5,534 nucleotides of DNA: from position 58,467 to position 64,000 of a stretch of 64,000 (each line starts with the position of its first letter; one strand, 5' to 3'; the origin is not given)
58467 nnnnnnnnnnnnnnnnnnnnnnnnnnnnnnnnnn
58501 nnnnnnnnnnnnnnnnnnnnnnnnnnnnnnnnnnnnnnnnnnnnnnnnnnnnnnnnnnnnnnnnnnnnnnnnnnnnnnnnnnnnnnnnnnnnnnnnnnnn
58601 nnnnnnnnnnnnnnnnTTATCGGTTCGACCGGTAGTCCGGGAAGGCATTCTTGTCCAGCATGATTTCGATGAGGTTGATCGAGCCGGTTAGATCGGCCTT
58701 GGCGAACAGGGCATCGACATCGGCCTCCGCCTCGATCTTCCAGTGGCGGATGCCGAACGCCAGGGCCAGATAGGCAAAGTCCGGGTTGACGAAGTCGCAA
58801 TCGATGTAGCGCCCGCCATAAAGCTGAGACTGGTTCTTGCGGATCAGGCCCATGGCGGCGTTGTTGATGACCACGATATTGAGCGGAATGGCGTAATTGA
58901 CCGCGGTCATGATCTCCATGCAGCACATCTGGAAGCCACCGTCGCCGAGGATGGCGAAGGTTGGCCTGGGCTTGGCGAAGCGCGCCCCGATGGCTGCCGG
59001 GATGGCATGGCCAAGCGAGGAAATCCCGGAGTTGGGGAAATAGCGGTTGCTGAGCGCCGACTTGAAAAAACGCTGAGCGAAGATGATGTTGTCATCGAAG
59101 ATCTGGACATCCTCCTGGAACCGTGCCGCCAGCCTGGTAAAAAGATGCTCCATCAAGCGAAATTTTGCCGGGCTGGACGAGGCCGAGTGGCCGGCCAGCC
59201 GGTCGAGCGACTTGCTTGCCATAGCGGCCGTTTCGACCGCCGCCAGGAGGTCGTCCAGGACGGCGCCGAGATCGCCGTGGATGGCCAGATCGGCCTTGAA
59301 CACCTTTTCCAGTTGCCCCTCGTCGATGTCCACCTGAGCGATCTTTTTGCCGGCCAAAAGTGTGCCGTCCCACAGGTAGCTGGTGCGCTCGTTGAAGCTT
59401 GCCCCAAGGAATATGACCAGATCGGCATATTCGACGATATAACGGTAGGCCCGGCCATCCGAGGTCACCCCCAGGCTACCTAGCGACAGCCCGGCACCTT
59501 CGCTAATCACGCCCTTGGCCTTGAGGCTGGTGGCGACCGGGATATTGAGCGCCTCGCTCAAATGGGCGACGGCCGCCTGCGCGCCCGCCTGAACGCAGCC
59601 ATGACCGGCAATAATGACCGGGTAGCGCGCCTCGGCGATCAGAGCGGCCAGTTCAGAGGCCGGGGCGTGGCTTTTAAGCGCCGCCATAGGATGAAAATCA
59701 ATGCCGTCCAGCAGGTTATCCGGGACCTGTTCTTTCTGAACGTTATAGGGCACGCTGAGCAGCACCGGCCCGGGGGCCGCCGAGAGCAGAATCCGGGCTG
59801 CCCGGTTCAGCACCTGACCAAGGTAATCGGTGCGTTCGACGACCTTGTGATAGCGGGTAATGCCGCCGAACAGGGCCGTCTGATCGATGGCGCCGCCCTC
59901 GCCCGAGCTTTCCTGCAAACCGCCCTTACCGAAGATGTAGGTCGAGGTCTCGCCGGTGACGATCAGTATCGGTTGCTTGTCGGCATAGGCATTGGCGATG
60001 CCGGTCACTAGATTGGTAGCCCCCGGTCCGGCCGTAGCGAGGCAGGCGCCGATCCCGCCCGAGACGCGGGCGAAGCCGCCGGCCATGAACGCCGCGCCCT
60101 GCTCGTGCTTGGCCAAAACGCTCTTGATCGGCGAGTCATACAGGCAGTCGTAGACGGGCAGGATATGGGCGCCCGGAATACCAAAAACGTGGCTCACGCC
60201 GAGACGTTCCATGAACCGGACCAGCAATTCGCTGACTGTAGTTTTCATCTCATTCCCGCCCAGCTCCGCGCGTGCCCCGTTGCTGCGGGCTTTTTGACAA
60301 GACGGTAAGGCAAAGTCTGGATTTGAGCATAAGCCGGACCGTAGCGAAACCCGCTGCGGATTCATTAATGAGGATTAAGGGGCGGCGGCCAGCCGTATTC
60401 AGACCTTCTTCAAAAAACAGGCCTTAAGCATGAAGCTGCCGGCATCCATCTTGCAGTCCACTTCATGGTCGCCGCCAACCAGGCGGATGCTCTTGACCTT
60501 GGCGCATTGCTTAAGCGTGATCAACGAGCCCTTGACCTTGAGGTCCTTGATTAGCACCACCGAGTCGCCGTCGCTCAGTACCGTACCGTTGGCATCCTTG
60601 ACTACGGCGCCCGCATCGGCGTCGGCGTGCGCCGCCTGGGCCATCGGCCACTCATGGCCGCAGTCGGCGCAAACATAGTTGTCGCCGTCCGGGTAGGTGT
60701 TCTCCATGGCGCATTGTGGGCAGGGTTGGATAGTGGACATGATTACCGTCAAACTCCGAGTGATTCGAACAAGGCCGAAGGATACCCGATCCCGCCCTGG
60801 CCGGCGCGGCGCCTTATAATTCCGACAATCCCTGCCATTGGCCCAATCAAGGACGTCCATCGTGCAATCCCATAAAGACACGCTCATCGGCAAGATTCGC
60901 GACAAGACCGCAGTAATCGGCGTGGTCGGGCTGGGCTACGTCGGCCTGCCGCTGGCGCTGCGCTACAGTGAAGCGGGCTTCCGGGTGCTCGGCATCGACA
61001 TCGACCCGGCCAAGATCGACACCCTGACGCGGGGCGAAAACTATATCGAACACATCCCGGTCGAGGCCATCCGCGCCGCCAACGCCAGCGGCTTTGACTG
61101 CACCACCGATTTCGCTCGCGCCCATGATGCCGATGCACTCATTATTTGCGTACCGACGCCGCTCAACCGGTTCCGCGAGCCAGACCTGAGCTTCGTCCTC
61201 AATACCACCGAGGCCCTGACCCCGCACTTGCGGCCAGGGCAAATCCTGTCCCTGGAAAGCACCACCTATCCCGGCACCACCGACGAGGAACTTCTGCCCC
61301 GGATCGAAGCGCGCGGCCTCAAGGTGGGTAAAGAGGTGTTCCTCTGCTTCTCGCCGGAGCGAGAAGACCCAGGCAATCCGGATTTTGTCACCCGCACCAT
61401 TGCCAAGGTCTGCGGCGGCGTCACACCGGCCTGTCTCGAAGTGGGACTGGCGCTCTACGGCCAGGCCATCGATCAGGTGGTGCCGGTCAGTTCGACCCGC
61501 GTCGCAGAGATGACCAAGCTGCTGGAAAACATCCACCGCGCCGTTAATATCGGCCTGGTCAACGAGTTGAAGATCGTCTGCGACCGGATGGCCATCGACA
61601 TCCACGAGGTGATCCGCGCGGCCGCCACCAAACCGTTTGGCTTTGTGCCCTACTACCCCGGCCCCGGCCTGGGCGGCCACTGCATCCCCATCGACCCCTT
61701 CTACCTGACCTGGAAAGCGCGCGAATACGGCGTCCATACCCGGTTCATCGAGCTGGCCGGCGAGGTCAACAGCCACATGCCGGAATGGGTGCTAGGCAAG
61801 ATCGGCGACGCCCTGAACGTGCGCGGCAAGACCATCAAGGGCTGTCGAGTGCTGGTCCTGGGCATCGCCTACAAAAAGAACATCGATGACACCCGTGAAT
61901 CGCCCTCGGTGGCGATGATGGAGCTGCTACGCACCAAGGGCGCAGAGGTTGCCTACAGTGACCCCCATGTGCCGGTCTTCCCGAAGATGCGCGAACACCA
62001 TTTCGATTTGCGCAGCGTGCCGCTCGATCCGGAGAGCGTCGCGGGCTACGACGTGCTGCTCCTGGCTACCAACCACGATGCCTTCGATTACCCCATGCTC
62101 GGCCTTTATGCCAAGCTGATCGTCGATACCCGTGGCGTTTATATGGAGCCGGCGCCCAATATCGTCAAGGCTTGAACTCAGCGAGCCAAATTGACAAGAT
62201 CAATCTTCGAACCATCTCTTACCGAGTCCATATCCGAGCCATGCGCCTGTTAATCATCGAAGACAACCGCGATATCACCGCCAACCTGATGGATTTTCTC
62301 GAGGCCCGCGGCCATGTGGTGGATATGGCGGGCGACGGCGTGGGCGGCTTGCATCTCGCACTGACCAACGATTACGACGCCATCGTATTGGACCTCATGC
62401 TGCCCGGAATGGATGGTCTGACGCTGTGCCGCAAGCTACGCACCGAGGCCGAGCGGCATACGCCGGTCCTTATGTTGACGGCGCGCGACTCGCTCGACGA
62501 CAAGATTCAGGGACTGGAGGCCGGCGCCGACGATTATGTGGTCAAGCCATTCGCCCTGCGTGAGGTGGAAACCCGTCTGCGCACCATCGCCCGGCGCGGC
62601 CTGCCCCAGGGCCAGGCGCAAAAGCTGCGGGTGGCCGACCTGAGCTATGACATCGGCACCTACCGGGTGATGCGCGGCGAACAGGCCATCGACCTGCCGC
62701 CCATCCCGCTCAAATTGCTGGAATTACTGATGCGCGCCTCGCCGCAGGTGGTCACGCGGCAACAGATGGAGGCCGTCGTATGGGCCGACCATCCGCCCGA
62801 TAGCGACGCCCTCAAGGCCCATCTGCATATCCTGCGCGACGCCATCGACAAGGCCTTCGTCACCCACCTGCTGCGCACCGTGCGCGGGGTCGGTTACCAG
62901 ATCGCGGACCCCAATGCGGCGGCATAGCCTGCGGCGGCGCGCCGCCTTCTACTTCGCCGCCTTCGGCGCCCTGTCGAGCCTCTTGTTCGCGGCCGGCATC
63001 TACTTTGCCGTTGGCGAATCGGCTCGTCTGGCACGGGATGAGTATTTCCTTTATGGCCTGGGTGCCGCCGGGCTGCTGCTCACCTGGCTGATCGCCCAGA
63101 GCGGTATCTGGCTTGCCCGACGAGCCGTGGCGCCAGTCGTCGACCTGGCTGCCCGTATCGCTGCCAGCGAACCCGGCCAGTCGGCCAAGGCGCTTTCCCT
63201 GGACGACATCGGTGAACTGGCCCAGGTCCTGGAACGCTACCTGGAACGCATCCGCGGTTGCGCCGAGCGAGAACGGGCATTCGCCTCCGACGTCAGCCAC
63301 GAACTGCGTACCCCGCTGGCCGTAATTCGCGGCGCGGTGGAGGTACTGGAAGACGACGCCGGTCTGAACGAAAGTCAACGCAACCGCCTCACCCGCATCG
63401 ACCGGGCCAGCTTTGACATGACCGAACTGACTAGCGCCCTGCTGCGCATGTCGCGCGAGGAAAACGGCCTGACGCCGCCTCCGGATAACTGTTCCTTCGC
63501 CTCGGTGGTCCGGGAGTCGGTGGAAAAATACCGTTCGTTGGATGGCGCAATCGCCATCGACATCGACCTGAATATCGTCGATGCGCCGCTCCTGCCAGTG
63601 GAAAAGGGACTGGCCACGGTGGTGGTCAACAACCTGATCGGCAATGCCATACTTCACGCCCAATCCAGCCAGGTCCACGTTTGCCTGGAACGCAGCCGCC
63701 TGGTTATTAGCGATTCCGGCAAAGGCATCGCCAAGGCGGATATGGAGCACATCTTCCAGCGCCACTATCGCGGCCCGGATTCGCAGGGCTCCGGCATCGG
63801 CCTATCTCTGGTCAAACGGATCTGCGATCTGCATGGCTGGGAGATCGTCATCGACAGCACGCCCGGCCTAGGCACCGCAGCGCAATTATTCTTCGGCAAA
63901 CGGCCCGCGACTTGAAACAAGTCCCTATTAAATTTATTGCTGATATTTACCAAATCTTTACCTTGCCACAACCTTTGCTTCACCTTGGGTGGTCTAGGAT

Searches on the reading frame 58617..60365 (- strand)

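Call 41: search_protein_families(library=pfam, proteins=[window:58617-60365:-], max_evalue=0.00001)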
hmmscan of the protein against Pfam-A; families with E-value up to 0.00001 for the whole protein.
window:58617-60365:- (582 aa): 3 families
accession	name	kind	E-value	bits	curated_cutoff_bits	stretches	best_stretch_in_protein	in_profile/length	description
PF02776.23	TPP_enzyme_N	-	1e-36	125.7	26.8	1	43-152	2-113/119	Thiamine pyrophosphate enzyme, N-terminal TPP binding domain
PF00205.28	TPP_enzyme_M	-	4e-34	117.7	30.4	1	238-373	3-137/137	Thiamine pyrophosphate enzyme, central domain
PF02775.26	TPP_enzyme_C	-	1e-31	110.2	21.9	1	429-558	8-141/151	Thiamine pyrophosphate enzyme, C-terminal TPP binding domain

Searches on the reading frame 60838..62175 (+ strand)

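Call 65: search_protein_families(library=ncbifam, proteins=[window:60838-62175:+], max_evalue=1e-10)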
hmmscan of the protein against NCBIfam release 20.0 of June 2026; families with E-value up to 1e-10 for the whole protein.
window:60838-62175:+ (445 aa): 6 families
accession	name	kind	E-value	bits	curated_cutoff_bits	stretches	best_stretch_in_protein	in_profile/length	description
TIGR03026.1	NDP-sugDHase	subfamily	2.7e-121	405.2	189.8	1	27-432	3-412/413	nucleotide sugar dehydrogenase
NF008286.0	PRK11064.1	equivalog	6.1e-71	239.2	459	1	25-435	4-419/420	UDP-N-acetyl-D-mannosamine dehydrogenase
NF040825.1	UDPMaNacDH_Arch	equivalog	7.1e-65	219.5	750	1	27-440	3-406/418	UDP-N-acetyl-D-mannosamine dehydrogenase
NF011729.0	PRK15182.1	equivalog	2e-61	208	592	1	26-417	8-392/425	Vi polysaccharide biosynthesis UDP-N-acetylglucosamine C-6 dehydrogenase TviB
NF041297.1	UDPGDh_AglM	equivalog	5.2e-45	154.1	670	1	27-417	3-396/429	UDP-glucose 6-dehydrogenase AglM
NF047673.2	TeichurnBiosyTuaD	equivalog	3.4e-31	108.8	700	1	27-376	4-351/439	UDP-glucose 6-dehydrogenase TuaD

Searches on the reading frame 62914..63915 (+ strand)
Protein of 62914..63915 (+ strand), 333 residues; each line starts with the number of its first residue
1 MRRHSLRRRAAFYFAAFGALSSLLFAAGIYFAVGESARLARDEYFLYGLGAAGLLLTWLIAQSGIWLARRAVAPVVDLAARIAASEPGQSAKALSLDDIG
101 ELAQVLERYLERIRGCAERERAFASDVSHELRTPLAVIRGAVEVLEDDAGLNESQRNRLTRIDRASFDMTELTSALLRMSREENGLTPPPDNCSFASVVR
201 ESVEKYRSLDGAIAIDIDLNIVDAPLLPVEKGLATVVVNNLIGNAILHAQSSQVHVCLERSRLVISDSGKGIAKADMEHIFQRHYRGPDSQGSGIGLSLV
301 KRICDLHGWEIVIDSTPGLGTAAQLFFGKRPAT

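Call 65: search_protein_families(library=ncbifam, proteins=[window:62914-63915:+], max_evalue=1e-10)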
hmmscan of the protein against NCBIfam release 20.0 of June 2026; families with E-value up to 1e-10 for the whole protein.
window:62914-63915:+ (333 aa): 46 families (the best 25 are shown)
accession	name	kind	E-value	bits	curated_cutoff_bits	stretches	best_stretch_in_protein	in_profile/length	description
NF052314.1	T9SS_HK_PorY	subfamily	1.1e-43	149.8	350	1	63-311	150-403/418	PorY family sensor histidine kinase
TIGR02966.1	phoR_proteo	equivalog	2.4e-32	112.2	334.2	1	110-322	104-328/333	phosphate regulon sensor histidine kinase PhoR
NF007664.1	PRK10337.1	equivalog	9.3e-32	110.2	475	1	65-325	172-440/442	quorum sensing histidine kinase QseC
NF008312.0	PRK11100.1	equivalog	9.4e-31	107.1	356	1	49-327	187-472/477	two-component system sensor histidine kinase CreC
NF040691.1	MtrAB_MtrB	equivalog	1e-30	107.2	450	1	49-325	190-488/507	MtrAB system histidine kinase MtrB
NF046044.1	PnpS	equivalog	7.8e-29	100.9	400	1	112-325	162-387/390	two-component system histidine kinase PnpS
TIGR01386.1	cztS_silS_copS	subfamily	7.6e-27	94.4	292.55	1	51-317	168-447/457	heavy metal sensor histidine kinase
NF041735.1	hist_kin_RppB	equivalog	2.6e-26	92.4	400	1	119-322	215-432/438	two-component system sensor histidine kinase RppB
NF012163.2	BaeS_SmeS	equivalog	3.2e-26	92.3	500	1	54-318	178-447/457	sensor histidine kinase efflux regulator BaeS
NF033092.0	HK_WalK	equivalog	7.9e-25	87.5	725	1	119-323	371-588/594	cell wall metabolism sensor histidine kinase WalK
NF008025.0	PRK10755.1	equivalog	1.7e-24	86.2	314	1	74-329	94-356/362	two-component system sensor histidine kinase PmrB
NF007837.0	PRK10549.1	equivalog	1.5e-23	83.2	603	1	58-317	175-446/466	envelope stress sensor histidine kinase BaeS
NF047874.1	MASE3_PAS_HK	subfamily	4.7e-22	78.5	560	1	102-322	380-618/655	MASE3 domain-containing sensor histidine kinase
NF045903.1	CuHisKinLciSLeg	equivalog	6.5e-22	78.4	700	1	59-326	74-355/357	copper-responsive two-component system sensor histidine kinase LciS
NF007004.0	PRK09467.1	equivalog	1.7e-20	73.3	415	1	54-327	163-434/440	two-component system sensor histidine kinase EnvZ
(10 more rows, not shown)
